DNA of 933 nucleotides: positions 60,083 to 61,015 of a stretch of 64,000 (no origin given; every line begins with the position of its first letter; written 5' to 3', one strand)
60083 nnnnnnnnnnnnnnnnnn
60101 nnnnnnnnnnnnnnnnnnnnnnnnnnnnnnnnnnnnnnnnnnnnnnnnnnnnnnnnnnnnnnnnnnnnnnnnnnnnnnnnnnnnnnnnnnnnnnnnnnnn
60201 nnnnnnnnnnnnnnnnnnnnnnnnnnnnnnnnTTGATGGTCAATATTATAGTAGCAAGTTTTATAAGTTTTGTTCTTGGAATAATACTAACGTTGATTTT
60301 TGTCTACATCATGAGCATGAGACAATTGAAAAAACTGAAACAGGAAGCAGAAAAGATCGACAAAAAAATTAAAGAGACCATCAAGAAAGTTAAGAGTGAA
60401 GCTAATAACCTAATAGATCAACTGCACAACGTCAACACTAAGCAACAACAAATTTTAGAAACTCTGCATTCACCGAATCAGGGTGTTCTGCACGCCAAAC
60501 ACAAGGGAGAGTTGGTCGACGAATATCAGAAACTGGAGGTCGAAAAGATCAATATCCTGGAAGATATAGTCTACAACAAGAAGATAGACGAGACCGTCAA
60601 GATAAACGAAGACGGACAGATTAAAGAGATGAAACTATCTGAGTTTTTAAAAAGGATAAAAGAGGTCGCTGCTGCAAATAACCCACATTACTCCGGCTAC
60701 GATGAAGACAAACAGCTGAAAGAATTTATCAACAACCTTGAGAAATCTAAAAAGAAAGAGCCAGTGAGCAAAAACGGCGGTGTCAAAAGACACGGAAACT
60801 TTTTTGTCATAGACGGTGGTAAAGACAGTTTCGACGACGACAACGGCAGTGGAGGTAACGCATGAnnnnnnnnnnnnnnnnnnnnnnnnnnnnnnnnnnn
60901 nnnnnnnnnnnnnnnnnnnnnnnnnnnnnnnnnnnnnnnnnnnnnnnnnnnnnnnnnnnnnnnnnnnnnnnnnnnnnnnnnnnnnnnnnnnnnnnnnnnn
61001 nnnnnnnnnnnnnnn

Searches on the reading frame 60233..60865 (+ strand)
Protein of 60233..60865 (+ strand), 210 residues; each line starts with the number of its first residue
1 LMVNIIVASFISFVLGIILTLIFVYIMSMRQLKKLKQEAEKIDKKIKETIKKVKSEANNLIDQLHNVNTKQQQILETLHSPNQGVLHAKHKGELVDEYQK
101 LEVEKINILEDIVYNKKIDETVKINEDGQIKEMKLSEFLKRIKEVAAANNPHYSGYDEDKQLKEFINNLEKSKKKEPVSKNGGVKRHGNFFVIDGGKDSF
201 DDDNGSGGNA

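Call 108: search_protein_families(library=pfam, proteins=[window:60233-60865:+], max_evalue=0.001)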
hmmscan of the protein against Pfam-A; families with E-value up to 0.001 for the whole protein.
window:60233-60865:+ (210 aa): 1 family
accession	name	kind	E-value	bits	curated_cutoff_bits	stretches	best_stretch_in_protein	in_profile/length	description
PF06305.16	LapA_dom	-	0.00071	19.9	28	1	6-46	20-60/64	Lipopolysaccharide assembly protein A domain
